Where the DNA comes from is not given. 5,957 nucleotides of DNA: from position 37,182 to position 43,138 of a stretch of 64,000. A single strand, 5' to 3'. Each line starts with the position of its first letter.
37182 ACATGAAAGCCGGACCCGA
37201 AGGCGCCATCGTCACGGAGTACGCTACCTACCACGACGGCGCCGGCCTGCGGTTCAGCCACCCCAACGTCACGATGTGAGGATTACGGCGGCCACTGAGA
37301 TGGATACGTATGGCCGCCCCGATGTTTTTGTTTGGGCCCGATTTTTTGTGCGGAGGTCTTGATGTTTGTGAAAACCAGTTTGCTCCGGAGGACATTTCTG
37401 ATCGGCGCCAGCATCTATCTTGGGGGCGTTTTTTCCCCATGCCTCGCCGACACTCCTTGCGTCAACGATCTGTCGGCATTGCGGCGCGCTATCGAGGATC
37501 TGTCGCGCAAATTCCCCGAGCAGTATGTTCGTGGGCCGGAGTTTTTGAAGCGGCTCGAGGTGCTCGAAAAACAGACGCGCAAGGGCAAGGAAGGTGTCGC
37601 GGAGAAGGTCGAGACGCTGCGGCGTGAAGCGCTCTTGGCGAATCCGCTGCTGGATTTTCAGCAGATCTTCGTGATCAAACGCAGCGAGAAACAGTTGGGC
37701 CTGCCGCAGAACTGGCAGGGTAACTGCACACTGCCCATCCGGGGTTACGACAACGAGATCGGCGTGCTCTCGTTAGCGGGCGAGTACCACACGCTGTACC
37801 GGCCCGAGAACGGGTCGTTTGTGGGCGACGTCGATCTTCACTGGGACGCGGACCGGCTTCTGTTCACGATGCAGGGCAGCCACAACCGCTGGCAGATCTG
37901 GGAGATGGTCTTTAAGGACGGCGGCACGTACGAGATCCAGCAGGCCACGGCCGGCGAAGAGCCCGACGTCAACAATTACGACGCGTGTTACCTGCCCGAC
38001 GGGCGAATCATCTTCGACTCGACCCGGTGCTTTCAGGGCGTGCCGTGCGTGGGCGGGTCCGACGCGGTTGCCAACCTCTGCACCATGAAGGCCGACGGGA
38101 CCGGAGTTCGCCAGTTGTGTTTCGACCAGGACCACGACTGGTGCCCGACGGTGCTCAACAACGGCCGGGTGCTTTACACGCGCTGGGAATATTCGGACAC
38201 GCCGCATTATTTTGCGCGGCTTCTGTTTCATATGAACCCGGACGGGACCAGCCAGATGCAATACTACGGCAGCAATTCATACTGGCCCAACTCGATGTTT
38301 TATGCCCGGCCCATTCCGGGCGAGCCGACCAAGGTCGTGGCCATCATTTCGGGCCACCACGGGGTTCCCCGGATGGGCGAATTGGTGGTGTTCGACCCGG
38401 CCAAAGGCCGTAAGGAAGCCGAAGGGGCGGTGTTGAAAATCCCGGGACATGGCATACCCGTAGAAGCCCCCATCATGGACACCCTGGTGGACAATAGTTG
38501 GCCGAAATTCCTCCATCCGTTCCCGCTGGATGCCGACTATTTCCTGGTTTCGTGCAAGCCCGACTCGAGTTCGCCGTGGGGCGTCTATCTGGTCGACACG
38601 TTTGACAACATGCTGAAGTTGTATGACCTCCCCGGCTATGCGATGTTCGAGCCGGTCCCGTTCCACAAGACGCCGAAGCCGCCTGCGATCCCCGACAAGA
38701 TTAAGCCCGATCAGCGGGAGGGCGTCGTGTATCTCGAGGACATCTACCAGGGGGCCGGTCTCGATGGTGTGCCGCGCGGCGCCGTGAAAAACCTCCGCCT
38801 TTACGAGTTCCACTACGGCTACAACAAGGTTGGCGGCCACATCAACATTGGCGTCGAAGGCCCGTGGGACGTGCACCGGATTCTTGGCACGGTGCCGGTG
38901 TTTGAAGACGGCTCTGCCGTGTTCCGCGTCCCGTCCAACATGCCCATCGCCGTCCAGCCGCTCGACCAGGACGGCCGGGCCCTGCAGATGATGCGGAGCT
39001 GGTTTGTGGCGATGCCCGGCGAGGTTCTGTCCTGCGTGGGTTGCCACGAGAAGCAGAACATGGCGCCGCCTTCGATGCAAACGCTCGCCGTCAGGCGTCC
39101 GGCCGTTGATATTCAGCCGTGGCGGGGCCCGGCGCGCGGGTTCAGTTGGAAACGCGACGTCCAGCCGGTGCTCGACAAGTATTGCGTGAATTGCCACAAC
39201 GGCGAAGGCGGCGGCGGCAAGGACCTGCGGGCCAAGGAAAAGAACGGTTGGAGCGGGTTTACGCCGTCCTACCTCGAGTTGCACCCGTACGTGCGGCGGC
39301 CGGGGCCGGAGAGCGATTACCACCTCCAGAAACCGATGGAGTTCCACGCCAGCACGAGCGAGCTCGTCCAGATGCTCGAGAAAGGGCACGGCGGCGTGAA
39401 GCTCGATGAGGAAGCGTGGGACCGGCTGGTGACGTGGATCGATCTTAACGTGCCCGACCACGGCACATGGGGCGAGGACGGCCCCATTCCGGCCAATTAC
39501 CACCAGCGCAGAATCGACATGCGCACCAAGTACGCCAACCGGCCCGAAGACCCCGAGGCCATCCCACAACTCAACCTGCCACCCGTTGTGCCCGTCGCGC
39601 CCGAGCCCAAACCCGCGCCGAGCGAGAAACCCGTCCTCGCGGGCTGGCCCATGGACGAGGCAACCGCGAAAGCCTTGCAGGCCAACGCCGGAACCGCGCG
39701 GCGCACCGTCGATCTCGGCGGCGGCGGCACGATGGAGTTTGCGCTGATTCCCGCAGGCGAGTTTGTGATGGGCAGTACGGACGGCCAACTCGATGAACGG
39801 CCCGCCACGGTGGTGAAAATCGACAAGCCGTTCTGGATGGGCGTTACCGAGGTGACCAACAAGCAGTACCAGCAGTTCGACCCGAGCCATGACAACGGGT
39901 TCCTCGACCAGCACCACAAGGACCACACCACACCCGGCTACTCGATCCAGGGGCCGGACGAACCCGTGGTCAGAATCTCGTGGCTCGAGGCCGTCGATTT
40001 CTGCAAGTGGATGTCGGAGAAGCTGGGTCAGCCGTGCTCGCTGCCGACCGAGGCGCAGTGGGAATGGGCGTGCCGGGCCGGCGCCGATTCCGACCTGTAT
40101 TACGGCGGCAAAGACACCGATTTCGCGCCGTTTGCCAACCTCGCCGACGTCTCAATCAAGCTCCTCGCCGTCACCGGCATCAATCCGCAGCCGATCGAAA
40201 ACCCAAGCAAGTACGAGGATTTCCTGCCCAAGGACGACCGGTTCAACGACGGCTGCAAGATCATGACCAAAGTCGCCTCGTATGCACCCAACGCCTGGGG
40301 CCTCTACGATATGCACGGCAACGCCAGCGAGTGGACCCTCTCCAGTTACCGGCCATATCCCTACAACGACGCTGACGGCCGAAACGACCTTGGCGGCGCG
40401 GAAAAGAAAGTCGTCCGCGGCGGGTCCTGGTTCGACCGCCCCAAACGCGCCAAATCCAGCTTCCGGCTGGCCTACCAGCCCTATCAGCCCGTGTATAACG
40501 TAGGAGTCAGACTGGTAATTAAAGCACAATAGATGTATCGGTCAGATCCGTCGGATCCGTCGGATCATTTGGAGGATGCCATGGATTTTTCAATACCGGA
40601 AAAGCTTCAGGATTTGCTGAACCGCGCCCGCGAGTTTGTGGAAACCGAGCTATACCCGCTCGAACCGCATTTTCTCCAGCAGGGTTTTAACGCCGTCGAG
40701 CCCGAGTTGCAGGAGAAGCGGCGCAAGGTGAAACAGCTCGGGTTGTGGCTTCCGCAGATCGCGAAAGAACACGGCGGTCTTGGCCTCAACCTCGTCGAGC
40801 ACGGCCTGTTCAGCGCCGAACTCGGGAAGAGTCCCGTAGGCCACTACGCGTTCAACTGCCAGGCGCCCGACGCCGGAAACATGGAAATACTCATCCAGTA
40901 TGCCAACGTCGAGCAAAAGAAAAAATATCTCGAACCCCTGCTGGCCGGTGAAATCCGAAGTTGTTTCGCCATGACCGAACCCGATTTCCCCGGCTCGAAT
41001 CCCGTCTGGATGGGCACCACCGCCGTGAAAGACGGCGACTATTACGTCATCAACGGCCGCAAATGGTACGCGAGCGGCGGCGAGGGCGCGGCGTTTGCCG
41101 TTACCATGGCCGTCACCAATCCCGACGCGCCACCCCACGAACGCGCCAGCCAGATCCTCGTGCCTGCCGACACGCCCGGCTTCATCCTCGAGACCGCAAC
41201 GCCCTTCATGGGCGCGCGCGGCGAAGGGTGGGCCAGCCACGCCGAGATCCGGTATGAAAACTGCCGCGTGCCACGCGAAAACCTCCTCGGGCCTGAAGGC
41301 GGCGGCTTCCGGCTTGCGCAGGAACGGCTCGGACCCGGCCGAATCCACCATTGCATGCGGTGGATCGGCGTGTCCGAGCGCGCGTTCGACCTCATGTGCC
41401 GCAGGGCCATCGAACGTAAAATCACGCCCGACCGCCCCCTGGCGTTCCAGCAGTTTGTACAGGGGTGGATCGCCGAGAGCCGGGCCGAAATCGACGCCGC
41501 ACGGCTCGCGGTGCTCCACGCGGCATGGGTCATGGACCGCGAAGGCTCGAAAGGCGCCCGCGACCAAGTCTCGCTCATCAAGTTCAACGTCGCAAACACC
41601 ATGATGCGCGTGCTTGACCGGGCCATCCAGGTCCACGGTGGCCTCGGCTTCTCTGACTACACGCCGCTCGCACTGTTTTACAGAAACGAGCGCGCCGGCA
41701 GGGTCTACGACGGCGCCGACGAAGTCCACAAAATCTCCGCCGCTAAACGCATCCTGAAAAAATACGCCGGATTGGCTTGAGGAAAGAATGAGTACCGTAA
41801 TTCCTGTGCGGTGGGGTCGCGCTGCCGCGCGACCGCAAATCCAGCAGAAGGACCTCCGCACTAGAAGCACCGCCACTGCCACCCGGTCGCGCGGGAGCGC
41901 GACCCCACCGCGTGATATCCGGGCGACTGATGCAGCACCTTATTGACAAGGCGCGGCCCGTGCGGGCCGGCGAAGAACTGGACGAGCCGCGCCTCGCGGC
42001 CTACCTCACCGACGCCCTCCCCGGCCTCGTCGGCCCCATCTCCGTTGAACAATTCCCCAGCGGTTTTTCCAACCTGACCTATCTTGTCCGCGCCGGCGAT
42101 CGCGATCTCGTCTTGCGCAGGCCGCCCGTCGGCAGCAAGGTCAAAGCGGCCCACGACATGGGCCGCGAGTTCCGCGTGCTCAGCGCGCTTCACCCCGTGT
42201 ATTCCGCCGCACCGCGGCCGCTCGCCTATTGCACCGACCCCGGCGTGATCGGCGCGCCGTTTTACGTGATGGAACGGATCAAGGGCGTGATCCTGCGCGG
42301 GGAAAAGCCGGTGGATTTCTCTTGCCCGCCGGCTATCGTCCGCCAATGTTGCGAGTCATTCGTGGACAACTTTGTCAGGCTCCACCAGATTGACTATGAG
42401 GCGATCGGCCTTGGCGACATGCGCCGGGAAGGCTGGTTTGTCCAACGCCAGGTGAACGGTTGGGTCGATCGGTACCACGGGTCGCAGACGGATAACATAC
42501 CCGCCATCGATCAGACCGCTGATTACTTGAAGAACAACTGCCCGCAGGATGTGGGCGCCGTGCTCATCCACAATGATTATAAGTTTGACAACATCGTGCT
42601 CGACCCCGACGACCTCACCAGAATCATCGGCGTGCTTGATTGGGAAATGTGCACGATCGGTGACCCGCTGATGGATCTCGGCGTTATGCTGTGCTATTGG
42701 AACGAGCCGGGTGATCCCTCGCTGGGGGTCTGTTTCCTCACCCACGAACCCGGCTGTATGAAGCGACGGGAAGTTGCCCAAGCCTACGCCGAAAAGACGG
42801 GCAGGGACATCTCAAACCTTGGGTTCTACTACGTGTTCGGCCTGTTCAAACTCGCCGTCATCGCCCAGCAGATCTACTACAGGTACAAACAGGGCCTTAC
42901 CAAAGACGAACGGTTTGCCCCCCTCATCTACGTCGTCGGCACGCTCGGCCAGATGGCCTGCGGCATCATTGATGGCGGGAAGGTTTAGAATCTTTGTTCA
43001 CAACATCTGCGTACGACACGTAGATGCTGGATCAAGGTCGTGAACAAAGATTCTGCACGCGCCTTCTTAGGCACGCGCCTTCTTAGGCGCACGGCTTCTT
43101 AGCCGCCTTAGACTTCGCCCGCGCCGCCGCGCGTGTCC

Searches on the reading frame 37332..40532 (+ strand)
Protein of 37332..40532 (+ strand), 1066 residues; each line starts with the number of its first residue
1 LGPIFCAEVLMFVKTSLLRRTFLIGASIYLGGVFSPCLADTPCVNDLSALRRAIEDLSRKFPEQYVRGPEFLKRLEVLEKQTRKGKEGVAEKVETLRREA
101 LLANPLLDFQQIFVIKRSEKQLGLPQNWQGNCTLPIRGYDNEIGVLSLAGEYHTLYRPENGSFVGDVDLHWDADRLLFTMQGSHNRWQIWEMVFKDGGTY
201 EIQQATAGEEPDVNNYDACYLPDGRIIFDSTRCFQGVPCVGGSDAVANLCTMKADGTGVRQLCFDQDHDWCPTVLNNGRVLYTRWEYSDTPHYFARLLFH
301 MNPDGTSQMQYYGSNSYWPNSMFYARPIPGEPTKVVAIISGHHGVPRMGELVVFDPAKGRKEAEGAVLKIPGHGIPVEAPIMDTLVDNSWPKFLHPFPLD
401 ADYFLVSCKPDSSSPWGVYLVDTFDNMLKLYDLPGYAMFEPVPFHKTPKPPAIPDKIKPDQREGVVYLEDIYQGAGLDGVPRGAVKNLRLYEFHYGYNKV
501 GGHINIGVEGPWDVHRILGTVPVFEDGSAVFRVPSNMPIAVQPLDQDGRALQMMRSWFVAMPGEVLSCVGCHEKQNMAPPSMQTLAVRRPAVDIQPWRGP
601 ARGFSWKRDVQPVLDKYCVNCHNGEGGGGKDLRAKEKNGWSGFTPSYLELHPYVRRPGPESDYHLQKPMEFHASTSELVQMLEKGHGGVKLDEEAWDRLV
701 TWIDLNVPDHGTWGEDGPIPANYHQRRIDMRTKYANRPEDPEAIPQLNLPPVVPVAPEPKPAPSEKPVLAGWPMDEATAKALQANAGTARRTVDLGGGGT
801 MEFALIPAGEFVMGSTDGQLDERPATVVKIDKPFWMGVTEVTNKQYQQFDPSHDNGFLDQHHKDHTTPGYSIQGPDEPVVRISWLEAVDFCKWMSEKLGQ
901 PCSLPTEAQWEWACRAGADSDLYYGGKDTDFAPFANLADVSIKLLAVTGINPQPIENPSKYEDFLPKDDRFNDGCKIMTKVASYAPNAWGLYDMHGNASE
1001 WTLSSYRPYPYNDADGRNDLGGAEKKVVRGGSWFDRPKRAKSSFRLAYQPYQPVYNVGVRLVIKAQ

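Call 84: search_protein_families(library=pfam, proteins=[window:37332-40532:+], max_evalue=0.00001)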
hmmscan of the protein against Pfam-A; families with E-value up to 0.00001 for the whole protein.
window:37332-40532:+ (1066 aa): 2 families
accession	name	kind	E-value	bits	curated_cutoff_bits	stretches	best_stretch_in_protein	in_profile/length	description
PF03781.23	FGE-sulfatase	-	5.9e-47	160.9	23.3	1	803-1062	5-254/255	Sulfatase-modifying factor enzyme 1-like domain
PF18582.6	HZS_alpha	-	2.1e-29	102.4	26.6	1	483-573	1-98/98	Hydrazine synthase alpha subunit middle domain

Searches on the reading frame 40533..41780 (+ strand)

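Call 84: search_protein_families(library=pfam, proteins=[window:40533-41780:+], max_evalue=0.00001)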
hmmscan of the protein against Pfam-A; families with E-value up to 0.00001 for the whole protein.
window:40533-41780:+ (415 aa): 4 families
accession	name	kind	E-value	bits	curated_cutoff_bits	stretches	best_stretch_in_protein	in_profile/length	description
PF00441.29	Acyl-CoA_dh_1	-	2.1e-34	119.2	22.4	1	256-408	1-150/150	Acyl-CoA dehydrogenase, C-terminal domain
PF02770.24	Acyl-CoA_dh_M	-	7.4e-16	58.5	33.3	1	144-243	1-96/97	Acyl-CoA dehydrogenase, middle domain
PF02771.21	Acyl-CoA_dh_N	-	8.8e-15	55.5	22.9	1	23-140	2-113/113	Acyl-CoA dehydrogenase, N-terminal domain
PF08028.16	Acyl-CoA_dh_2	-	1.8e-10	41.7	22.7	1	273-395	3-132/134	Acyl-CoA dehydrogenase, C-terminal domain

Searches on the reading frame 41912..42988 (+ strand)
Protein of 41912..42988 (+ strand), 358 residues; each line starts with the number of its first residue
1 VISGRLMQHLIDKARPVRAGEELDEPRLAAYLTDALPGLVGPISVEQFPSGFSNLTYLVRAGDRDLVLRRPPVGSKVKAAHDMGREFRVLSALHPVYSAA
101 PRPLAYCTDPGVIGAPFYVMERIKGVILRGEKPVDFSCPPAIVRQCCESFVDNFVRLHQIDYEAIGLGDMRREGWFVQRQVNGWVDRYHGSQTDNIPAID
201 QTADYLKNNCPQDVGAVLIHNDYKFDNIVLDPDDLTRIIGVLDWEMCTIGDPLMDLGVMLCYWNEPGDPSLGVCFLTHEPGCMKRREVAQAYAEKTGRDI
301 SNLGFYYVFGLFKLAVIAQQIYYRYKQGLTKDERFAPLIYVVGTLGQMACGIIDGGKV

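Call 84: search_protein_families(library=pfam, proteins=[window:41912-42988:+], max_evalue=0.00001)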
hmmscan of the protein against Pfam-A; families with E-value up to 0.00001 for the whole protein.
window:41912-42988:+ (358 aa): 1 family
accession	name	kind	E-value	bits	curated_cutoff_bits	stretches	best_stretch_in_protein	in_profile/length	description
PF01636.29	APH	-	1e-48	166.6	23.2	1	45-271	2-221/239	Phosphotransferase enzyme family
